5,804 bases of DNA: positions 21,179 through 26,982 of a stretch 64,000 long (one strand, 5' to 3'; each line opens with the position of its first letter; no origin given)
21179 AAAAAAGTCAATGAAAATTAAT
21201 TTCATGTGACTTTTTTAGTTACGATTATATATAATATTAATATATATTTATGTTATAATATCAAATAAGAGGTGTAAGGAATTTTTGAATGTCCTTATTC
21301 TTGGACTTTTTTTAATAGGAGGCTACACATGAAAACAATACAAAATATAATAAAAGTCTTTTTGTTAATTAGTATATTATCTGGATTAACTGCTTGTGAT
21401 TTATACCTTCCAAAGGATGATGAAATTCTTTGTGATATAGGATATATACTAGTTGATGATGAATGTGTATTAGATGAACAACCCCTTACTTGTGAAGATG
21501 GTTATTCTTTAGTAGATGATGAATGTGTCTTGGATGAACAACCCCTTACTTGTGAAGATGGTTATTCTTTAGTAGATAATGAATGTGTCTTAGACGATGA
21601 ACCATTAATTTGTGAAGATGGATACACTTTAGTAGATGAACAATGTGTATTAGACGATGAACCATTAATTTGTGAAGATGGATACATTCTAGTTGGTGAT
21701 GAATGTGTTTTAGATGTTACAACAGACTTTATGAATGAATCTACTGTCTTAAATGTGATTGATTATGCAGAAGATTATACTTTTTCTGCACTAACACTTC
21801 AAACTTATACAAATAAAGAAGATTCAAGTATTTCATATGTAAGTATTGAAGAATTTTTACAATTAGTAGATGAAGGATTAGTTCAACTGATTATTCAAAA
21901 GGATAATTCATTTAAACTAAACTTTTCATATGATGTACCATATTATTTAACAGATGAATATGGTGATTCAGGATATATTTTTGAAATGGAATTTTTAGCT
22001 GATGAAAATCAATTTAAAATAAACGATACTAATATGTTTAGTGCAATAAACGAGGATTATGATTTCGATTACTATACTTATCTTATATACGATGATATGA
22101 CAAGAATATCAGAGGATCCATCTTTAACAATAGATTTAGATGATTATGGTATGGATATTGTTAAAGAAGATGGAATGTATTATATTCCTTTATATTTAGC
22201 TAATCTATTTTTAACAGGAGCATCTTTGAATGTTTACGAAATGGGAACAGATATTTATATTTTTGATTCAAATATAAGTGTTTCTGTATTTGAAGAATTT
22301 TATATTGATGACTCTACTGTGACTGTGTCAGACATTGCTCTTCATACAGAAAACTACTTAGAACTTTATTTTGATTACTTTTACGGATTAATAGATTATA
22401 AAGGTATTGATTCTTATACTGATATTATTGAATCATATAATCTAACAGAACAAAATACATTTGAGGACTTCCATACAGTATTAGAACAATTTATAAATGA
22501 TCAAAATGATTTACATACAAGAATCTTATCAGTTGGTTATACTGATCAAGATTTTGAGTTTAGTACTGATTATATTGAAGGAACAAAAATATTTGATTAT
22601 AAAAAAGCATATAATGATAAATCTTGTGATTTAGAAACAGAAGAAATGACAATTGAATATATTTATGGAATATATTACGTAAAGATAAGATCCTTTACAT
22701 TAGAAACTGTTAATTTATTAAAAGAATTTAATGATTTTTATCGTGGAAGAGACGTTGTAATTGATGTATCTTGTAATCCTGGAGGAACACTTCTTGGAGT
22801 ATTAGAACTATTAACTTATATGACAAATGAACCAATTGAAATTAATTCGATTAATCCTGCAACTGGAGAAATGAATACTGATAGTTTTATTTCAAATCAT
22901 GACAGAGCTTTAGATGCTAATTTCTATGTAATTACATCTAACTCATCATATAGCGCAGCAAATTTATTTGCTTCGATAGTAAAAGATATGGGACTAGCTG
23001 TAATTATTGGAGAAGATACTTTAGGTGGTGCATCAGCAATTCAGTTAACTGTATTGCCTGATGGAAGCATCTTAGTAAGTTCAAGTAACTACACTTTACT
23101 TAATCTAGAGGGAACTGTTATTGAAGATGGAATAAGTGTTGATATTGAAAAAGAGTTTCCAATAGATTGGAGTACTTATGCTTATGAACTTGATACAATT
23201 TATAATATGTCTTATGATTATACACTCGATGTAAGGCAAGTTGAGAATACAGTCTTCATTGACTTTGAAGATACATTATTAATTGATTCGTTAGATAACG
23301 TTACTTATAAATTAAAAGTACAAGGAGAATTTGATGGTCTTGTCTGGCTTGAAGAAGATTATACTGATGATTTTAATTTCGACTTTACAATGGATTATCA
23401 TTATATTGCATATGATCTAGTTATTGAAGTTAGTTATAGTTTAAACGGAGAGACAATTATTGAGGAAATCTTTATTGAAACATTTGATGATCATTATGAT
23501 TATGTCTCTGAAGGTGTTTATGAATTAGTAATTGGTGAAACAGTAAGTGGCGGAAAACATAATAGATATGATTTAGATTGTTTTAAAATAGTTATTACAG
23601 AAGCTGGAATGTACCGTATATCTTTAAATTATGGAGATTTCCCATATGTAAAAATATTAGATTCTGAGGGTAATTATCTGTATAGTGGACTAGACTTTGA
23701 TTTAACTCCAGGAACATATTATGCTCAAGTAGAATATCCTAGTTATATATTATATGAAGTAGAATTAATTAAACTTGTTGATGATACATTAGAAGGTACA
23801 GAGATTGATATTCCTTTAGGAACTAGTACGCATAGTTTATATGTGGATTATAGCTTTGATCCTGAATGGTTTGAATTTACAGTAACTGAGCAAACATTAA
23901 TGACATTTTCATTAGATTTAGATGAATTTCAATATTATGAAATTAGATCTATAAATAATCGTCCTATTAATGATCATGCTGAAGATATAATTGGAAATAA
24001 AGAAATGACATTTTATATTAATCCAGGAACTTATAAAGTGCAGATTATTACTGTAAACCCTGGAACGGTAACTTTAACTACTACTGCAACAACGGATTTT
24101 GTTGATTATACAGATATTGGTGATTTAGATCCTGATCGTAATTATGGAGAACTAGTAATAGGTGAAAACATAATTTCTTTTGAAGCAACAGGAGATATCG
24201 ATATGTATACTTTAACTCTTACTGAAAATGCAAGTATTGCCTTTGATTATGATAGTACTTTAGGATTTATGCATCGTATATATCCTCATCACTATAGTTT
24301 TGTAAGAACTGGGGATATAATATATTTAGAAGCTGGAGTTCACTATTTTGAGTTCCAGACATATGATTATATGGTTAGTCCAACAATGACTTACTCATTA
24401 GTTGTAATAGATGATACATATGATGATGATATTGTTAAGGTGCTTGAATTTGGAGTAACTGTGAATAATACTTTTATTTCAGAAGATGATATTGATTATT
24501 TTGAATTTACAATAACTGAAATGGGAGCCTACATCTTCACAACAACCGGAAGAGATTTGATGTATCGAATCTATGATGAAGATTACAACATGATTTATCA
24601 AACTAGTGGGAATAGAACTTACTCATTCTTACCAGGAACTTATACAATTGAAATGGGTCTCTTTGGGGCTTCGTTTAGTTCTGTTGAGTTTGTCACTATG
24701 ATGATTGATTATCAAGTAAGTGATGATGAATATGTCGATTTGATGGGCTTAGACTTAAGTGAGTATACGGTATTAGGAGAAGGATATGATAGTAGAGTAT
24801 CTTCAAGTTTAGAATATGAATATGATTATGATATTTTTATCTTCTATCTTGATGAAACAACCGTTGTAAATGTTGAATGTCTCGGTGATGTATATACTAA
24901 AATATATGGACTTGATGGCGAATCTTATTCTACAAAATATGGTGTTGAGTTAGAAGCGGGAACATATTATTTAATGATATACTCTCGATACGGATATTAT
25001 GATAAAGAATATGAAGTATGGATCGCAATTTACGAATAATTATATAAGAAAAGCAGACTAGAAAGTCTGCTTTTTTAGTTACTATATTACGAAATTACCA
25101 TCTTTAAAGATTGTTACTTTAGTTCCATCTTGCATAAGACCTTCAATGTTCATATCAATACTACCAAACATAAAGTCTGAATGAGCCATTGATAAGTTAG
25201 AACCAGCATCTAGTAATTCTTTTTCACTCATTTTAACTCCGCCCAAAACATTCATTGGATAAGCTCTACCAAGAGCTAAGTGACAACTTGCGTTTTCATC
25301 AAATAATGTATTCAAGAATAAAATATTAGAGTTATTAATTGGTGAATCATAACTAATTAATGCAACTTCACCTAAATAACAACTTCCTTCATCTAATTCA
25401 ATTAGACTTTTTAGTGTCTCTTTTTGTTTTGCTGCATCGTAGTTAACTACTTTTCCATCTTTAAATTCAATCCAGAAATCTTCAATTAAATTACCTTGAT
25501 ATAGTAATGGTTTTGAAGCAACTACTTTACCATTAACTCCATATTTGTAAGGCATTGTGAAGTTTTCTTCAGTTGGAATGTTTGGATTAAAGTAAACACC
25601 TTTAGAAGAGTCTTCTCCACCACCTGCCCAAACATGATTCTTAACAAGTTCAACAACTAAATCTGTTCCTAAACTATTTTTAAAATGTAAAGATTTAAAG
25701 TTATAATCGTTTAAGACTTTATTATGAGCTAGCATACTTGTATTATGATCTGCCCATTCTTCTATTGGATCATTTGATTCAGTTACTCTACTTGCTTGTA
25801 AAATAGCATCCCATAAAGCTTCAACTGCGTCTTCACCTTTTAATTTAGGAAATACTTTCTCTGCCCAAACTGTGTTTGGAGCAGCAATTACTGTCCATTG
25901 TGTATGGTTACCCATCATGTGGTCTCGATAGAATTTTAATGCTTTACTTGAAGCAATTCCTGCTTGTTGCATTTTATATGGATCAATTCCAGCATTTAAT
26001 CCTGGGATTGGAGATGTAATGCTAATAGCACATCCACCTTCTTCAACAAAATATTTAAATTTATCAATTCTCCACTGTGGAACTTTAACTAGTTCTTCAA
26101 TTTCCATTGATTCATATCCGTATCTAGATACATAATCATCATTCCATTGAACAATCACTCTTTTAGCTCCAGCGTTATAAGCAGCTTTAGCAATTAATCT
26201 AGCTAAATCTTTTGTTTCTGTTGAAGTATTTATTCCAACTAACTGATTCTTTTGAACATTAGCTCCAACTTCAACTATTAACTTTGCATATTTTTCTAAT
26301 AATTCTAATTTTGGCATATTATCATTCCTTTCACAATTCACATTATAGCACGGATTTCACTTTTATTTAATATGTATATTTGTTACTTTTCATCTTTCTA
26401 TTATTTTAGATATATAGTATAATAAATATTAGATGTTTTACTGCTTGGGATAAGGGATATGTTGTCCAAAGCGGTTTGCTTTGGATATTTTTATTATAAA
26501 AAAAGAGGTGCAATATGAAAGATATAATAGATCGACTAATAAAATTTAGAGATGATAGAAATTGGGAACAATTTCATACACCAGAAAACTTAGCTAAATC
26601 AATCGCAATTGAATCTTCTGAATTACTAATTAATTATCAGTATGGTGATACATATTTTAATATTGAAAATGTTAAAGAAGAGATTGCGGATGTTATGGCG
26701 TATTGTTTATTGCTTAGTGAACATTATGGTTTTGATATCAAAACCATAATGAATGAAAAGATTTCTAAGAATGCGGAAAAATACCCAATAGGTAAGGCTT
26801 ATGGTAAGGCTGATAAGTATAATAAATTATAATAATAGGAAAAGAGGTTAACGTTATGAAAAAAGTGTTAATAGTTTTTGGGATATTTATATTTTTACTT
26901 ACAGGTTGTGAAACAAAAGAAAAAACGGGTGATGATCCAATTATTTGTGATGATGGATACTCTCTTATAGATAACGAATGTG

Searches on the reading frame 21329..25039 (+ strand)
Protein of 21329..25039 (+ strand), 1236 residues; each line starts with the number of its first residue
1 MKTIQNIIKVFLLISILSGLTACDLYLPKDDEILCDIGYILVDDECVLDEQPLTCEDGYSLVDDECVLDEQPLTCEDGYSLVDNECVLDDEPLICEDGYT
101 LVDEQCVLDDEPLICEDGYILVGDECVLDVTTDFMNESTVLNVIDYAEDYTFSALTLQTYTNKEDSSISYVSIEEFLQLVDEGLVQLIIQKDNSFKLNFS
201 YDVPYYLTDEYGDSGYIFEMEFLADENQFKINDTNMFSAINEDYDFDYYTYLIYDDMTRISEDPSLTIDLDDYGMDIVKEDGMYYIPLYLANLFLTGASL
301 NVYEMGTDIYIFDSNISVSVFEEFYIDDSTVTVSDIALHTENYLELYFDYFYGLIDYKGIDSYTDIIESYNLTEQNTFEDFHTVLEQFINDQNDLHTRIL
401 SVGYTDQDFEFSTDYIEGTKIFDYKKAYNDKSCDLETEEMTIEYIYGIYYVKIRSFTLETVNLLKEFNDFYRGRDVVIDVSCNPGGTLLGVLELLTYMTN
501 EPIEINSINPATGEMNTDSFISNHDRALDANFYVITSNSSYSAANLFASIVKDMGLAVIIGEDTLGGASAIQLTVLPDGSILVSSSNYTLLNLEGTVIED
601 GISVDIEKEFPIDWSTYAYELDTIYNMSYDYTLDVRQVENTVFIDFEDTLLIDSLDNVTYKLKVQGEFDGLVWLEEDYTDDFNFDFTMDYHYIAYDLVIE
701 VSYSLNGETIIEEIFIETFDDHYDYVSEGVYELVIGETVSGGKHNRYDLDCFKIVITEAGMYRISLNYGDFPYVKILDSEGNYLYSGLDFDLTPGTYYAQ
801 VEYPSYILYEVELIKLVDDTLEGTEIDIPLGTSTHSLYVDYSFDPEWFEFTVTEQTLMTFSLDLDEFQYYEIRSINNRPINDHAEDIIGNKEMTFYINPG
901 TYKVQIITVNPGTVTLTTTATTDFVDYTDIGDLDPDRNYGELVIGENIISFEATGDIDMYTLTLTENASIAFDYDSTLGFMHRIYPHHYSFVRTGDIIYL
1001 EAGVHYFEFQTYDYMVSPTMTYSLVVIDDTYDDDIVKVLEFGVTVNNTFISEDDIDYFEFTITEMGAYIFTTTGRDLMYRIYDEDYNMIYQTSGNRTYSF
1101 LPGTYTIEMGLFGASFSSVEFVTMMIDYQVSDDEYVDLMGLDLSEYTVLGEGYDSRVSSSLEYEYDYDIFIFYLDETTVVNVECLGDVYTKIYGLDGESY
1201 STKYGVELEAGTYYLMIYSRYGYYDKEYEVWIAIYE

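Call 67: search_protein_families(library=pfam, proteins=[window:21329-25039:+], max_evalue=0.00001)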
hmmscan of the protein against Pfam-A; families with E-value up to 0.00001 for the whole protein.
window:21329-25039:+ (1236 aa): 1 family
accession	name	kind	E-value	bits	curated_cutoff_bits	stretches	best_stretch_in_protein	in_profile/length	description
PF03572.23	Peptidase_S41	-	8.1e-19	68.2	24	1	448-607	2-164/165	Peptidase family S41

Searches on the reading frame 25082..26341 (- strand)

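Call 33: search_protein_families(library=pfam, proteins=[window:25082-26341:-], max_evalue=0.001)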
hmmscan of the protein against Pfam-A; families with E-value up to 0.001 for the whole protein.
window:25082-26341:- (419 aa): 1 family
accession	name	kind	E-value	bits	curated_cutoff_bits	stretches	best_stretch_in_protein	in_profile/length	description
PF02073.20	Peptidase_M29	-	5.4e-157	523.2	27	1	13-417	3-406/406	Thermophilic metalloprotease (M29)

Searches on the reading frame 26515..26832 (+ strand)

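Call 88: search_protein_families(library=pfam, proteins=[window:26515-26832:+], max_evalue=0.001)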
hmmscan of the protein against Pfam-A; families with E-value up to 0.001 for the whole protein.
window:26515-26832:+ (105 aa): 2 families
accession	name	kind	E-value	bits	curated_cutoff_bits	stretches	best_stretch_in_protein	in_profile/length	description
PF12643.12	MazG-like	-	1.8e-13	51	27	1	48-105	29-85/85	MazG-like family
PF03819.22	MazG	-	0.00012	22.7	22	1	22-91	2-71/74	MazG nucleotide pyrophosphohydrolase domain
